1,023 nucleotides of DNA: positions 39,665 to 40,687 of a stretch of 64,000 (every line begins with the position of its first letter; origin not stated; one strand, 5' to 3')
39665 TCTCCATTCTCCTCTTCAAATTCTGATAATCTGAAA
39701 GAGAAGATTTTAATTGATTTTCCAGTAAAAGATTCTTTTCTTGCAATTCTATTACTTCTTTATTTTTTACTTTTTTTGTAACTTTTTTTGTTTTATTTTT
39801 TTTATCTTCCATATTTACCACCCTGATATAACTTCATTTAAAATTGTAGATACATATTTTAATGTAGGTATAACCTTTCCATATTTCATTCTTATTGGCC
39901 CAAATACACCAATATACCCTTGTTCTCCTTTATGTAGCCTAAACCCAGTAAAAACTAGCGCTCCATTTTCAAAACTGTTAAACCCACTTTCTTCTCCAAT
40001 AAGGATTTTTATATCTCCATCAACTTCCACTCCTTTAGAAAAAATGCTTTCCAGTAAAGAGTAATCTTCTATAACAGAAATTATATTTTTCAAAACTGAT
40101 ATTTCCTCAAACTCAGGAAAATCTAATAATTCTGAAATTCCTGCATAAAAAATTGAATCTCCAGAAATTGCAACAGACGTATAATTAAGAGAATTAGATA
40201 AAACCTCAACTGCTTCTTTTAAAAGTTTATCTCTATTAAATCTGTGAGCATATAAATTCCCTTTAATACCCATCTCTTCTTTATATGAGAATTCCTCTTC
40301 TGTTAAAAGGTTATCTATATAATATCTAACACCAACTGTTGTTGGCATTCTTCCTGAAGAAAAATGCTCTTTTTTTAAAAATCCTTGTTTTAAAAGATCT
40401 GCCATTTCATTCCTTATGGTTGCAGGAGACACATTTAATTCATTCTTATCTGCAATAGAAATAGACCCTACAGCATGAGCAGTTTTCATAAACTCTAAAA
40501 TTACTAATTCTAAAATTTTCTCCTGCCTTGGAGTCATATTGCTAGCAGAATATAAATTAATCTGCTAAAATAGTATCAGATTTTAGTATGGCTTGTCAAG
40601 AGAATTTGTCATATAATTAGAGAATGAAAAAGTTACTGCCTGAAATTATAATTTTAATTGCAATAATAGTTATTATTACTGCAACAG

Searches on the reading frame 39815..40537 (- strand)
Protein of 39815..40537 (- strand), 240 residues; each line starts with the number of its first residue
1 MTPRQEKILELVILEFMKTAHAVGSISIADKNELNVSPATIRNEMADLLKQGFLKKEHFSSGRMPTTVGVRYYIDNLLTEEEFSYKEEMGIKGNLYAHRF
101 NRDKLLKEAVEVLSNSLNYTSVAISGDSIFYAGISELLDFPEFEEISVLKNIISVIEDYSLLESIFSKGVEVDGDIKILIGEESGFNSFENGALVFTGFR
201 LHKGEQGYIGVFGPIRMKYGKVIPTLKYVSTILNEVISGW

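Call 5: search_protein_families(library=pfam, proteins=[window:39815-40537:-], max_evalue=0.01)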
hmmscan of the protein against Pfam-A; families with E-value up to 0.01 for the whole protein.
window:39815-40537:- (240 aa): 3 families
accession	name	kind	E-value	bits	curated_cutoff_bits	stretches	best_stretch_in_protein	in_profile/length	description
PF01628.27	HrcA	-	8.1e-21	75.4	22.2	1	101-223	104-215/215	HrcA protein C terminal domain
PF08220.18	HTH_DeoR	-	0.0018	18.4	21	1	32-58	22-48/57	DeoR-like helix-turn-helix domain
PF03444.21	HrcA_DNA-bdg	-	0.0095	16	21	0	2-50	3-49/79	Winged helix-turn-helix transcription repressor, HrcA DNA-binding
